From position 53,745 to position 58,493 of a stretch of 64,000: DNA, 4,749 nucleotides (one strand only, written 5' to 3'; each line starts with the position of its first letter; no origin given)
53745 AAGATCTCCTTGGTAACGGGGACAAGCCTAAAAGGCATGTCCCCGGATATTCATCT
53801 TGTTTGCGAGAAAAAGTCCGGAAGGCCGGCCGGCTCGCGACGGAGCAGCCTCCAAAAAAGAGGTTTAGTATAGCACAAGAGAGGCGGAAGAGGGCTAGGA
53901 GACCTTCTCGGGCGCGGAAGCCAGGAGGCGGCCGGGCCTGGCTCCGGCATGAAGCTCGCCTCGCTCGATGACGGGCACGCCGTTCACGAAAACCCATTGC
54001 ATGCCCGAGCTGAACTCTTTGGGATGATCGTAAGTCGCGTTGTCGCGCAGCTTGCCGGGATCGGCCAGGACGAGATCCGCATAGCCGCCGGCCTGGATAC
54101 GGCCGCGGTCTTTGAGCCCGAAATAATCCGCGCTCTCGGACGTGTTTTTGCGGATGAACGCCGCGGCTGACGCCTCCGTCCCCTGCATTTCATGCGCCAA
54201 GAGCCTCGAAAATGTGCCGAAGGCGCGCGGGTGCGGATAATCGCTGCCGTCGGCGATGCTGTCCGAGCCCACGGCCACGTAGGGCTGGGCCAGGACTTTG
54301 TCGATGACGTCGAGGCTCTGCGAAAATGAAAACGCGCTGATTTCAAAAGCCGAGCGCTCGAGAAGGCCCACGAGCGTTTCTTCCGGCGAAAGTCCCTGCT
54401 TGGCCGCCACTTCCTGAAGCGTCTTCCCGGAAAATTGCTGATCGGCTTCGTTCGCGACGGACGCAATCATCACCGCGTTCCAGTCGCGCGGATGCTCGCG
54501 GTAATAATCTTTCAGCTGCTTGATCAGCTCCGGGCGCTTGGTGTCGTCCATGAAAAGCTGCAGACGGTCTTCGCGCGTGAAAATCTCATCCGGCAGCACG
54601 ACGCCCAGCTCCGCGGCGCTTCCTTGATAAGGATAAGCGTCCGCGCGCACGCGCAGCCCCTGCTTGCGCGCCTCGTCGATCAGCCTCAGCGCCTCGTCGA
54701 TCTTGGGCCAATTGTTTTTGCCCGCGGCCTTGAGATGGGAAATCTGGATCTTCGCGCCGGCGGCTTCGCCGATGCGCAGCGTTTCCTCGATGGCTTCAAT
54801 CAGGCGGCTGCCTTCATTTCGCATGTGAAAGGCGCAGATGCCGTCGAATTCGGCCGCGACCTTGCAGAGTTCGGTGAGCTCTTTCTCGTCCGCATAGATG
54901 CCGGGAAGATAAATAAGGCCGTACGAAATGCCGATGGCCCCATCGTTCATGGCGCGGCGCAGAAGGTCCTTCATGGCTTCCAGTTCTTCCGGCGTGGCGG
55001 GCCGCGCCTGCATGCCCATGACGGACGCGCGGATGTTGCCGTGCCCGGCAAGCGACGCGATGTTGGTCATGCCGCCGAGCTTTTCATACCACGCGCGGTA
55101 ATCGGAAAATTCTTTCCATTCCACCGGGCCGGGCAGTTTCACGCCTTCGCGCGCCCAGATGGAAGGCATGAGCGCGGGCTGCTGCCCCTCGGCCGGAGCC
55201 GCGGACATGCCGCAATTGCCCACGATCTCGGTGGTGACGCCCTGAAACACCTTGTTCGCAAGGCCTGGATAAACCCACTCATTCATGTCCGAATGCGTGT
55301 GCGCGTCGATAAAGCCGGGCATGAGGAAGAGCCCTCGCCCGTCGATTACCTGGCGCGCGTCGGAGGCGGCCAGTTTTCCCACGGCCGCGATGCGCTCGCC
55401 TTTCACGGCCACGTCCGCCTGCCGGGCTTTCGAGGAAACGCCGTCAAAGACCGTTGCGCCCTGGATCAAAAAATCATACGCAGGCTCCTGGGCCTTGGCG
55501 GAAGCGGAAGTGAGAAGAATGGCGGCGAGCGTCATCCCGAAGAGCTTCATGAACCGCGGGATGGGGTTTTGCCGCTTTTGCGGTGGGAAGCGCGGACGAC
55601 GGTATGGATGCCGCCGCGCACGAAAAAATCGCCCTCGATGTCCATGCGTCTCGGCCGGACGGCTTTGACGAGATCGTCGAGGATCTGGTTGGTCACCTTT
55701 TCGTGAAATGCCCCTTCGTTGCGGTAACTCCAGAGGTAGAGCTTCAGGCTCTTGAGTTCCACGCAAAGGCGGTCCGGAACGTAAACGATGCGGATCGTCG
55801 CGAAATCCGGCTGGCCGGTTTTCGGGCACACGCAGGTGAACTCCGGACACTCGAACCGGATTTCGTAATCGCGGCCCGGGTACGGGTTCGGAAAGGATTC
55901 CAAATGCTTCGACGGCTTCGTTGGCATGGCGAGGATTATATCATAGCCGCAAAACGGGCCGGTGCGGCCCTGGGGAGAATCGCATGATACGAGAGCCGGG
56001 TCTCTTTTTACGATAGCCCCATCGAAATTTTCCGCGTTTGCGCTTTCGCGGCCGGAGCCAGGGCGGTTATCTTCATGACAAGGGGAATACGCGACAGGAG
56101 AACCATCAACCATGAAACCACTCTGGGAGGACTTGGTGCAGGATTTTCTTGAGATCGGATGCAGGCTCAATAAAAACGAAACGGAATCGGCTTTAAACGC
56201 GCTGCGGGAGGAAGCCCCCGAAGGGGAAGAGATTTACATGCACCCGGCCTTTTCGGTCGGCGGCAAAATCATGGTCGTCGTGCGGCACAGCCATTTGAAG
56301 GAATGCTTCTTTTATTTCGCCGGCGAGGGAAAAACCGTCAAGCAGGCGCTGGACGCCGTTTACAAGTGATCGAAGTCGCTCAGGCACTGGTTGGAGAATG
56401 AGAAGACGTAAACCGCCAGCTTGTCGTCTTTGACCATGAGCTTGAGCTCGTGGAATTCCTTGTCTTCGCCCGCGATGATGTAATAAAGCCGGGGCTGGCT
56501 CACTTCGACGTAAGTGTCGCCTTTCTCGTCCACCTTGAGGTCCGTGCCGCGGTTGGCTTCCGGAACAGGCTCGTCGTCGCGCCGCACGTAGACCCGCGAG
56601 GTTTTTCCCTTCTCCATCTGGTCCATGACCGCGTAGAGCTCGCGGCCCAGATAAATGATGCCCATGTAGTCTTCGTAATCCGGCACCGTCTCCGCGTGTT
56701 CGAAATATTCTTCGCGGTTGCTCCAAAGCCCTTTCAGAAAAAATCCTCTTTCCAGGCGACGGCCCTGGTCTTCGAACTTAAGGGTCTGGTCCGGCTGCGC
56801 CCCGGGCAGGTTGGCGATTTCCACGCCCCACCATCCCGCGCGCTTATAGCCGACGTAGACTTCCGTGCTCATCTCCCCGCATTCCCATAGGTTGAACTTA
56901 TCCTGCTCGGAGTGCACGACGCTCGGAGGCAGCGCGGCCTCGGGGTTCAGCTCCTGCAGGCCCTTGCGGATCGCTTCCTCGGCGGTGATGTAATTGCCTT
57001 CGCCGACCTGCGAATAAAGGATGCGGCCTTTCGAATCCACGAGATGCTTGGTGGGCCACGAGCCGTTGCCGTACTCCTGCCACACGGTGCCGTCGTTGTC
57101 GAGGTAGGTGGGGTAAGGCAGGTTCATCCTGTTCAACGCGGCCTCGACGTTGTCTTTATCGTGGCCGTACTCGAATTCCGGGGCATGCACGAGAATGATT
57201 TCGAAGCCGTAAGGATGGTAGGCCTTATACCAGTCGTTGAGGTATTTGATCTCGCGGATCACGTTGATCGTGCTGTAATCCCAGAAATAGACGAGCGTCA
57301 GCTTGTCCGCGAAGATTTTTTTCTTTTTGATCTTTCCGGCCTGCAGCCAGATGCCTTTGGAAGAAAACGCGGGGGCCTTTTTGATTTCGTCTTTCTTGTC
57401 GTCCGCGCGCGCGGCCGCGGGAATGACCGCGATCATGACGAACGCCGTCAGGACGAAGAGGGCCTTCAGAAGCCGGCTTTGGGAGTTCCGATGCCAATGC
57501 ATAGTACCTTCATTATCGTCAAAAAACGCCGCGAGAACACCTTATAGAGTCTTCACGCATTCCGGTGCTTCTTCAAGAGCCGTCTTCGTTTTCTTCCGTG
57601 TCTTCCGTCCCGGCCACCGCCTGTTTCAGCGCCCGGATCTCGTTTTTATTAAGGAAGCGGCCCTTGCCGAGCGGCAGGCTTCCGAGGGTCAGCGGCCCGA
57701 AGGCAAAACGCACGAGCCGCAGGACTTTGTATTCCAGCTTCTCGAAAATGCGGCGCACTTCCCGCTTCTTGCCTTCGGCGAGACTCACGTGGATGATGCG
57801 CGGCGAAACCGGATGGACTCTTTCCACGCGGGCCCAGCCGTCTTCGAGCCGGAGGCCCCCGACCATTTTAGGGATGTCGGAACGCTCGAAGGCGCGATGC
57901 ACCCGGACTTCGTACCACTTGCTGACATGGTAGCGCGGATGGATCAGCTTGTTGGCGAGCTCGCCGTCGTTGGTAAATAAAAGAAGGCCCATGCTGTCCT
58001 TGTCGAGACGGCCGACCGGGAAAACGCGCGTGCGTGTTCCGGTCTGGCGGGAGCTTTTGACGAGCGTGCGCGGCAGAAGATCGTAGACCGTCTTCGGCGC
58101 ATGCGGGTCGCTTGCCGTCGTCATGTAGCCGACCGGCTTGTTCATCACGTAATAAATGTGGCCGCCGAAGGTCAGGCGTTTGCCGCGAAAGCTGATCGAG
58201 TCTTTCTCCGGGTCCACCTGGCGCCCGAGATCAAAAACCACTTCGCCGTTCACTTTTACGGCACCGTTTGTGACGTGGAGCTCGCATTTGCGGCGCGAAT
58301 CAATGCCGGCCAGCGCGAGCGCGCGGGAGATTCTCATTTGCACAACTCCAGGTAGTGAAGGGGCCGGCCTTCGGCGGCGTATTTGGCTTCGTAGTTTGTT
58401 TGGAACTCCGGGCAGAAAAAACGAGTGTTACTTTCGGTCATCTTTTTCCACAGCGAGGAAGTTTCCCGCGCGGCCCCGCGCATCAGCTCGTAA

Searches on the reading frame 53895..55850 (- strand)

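Call 43: search_protein_families(library=pfam, proteins=[window:53895-55850:-], max_evalue=0.00001)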
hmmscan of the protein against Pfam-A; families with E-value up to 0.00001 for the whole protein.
window:53895-55850:- (651 aa): 2 families
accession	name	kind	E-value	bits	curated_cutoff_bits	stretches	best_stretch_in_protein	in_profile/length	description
PF07969.17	Amidohydro_3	-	4e-25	89.7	29.7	2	167-370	1-205/472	Amidohydrolase family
PF01979.26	Amidohydro_1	-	1.8e-10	41.1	25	0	525-613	245-329/345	Amidohydrolase family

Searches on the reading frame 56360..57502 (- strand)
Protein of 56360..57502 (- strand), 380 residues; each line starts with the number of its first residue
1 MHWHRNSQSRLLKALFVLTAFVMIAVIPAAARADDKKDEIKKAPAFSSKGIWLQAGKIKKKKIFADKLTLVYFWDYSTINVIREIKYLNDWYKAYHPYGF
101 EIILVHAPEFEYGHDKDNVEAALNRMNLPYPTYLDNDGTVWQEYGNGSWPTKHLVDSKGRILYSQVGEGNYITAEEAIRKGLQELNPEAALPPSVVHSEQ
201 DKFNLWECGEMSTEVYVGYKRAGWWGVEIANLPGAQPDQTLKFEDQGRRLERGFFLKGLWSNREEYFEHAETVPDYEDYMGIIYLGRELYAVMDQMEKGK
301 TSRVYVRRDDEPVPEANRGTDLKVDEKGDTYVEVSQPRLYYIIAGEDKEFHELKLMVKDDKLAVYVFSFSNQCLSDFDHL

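Call 123: search_protein_families(library=pfam, proteins=[window:56360-57502:-], max_evalue=0.0001)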
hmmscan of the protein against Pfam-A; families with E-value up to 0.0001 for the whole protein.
window:56360-57502:- (380 aa): 4 families
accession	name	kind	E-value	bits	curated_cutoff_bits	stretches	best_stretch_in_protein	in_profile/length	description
PF17991.7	Thioredoxin_10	-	2.3e-12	48.1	27.1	1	212-369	1-141/142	Thioredoxin like C-terminal domain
PF00578.27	AhpC-TSA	-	2.3e-10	40.9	26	1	41-163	3-123/124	AhpC/TSA family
PF08534.16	Redoxin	-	3.9e-08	33.6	26.6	1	41-170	4-137/148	Redoxin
PF13905.12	Thioredoxin_8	-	2.2e-05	25.2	27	1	67-161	2-94/94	Thioredoxin-like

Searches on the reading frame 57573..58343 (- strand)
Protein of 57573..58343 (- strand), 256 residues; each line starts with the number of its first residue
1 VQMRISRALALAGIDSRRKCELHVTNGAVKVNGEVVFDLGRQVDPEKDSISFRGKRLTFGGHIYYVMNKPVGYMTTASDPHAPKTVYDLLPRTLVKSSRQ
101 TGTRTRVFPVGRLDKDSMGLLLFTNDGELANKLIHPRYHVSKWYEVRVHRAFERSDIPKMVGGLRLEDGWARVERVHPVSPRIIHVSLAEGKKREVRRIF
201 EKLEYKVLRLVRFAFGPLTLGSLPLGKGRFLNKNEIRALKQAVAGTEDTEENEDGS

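Call 123: search_protein_families(library=pfam, proteins=[window:57573-58343:-], max_evalue=0.0001)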
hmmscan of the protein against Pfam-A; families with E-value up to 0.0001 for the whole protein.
window:57573-58343:- (256 aa): 2 families
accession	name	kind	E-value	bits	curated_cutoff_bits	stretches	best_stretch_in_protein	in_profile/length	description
PF00849.27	PseudoU_synth_2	-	1.2e-18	68.2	26.8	1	64-201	2-151/152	RNA pseudouridylate synthase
PF01479.30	S4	-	6.1e-05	23.1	22.8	0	3-46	1-45/48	S4 domain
